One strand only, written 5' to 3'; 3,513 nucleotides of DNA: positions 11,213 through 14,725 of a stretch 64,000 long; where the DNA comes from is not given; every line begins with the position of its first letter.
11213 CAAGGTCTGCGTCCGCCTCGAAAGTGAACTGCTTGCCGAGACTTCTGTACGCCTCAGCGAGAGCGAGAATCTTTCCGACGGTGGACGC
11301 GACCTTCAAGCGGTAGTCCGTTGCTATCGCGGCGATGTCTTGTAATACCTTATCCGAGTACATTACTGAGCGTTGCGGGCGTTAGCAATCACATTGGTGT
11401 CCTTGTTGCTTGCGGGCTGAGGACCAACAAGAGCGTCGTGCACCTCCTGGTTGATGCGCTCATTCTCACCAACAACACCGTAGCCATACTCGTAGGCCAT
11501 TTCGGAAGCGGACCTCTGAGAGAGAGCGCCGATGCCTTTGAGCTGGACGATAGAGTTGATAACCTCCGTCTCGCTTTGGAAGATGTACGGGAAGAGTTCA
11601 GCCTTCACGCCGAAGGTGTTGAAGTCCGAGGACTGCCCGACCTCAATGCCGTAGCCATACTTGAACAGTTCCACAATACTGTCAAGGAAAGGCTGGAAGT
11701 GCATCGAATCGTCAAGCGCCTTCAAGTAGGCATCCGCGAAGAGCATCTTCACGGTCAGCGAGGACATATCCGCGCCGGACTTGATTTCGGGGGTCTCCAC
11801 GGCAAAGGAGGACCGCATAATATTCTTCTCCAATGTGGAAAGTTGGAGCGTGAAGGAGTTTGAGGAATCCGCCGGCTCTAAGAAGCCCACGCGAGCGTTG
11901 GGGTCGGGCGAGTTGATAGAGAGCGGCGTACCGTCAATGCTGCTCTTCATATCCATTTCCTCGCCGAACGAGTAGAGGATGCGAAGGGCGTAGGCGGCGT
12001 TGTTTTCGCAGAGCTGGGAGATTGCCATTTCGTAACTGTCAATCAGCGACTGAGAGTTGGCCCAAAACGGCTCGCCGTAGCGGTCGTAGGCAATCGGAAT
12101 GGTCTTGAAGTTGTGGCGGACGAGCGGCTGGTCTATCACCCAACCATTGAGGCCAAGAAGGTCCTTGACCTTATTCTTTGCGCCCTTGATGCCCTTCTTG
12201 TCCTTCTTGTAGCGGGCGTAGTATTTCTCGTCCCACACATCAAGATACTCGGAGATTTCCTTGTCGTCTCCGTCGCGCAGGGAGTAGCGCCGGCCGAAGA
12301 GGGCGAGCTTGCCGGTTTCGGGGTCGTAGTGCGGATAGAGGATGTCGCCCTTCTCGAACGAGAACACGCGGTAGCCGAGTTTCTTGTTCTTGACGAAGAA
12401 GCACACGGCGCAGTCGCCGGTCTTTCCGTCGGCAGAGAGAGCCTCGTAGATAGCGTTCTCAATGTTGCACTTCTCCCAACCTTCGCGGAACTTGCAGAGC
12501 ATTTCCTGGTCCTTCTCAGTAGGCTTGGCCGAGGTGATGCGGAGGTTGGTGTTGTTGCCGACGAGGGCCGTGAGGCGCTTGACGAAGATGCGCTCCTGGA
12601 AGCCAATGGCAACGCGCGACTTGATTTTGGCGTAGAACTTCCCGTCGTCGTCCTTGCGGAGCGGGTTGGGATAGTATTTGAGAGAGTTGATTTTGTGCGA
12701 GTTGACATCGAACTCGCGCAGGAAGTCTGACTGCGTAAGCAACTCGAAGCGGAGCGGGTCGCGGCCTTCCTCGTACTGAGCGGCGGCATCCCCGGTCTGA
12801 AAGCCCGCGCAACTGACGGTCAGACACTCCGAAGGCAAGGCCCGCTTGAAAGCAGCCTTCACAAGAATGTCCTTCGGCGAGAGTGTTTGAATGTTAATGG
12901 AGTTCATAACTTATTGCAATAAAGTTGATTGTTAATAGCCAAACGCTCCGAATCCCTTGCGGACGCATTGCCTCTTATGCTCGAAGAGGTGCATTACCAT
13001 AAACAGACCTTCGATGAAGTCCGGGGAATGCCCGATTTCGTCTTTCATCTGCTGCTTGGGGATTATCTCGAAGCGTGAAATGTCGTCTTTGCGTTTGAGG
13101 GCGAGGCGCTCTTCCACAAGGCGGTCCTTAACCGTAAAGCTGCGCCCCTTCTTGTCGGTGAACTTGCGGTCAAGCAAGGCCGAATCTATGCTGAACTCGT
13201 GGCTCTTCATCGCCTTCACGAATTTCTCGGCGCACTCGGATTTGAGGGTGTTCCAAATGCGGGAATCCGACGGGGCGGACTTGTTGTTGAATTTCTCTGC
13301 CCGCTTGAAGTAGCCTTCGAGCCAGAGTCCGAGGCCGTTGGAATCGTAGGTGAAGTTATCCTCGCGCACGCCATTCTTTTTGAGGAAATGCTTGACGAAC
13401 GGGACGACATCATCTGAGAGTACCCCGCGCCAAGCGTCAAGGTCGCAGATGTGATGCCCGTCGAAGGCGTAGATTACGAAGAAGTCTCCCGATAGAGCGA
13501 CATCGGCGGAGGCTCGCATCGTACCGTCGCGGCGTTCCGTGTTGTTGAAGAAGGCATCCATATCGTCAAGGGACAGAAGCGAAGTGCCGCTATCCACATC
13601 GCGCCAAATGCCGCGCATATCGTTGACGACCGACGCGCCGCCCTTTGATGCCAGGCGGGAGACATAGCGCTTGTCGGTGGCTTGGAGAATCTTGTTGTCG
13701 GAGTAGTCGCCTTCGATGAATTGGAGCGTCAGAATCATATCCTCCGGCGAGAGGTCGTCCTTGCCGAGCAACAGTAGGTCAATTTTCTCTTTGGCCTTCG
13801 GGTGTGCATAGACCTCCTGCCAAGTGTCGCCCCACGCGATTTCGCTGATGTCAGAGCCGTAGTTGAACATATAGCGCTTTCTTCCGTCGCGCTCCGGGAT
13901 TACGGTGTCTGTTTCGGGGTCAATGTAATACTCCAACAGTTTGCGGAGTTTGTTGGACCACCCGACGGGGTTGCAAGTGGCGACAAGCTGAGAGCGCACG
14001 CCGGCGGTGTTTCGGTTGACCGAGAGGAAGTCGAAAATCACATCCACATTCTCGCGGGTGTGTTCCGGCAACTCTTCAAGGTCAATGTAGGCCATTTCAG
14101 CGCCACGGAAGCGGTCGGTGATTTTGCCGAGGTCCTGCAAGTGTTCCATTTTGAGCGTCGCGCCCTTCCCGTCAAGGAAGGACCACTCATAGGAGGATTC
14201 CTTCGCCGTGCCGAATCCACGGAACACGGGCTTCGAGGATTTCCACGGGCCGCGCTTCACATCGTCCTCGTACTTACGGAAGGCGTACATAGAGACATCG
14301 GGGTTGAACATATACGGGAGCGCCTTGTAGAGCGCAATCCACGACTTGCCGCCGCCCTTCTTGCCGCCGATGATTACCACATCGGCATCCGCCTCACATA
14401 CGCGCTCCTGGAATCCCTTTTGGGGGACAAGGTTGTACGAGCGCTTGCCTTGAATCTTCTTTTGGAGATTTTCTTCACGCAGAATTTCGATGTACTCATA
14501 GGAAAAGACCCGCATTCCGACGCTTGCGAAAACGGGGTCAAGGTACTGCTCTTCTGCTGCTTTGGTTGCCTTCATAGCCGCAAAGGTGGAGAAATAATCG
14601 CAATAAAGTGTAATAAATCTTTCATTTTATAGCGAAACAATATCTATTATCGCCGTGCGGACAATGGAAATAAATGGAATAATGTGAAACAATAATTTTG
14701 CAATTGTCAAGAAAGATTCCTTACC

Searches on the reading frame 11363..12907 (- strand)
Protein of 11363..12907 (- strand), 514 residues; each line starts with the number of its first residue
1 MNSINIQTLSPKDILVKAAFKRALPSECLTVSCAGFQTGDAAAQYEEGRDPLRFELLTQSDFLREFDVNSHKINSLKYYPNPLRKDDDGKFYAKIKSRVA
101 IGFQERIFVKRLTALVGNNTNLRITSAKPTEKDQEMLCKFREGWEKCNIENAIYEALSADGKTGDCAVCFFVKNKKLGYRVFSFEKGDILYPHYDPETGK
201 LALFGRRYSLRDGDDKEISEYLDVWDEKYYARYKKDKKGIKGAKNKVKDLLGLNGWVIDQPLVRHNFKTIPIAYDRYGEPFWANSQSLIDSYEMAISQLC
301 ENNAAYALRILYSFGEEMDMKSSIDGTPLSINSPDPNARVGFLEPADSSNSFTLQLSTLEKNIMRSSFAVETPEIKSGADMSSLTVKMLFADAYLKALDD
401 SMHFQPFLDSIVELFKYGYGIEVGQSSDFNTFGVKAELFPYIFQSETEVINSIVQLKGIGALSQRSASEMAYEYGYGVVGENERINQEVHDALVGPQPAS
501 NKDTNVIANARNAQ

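Call 11: search_protein_families(library=phrogs, proteins=[window:11363-12907:-])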
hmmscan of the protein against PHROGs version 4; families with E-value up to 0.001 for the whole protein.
window:11363-12907:- (514 aa): 1 family
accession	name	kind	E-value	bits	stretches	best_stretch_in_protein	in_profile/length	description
phrog_64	-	head and packaging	6.3e-25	88.6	1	135-503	153-509/547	portal protein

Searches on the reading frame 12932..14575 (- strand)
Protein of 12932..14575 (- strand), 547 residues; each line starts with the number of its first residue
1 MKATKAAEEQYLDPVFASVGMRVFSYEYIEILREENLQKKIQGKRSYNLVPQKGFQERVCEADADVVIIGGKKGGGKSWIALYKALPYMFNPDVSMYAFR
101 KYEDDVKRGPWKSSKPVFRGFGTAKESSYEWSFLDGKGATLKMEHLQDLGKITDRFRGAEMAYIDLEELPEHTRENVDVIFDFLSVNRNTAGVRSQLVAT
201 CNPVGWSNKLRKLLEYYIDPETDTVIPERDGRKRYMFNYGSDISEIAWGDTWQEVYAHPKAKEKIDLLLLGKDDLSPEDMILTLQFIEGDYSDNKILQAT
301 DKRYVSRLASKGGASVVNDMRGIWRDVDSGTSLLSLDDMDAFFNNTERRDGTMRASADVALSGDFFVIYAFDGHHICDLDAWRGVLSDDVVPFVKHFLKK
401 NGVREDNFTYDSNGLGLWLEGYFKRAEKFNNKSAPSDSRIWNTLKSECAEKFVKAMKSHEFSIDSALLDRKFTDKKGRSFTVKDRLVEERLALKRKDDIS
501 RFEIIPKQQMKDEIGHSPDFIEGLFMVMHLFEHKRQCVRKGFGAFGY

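Call 11: search_protein_families(library=phrogs, proteins=[window:12932-14575:-])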
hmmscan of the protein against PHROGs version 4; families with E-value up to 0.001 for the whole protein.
window:12932-14575:- (547 aa): 3 families
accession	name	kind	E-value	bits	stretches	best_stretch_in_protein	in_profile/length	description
phrog_979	-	head and packaging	1.1e-41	144.3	1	39-312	139-394/642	terminase large subunit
phrog_9526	-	head and packaging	1.3e-21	78.3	1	46-308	5-254/280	terminase large subunit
phrog_2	-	head and packaging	7.7e-14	52.4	1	48-531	263-594/807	terminase large subunit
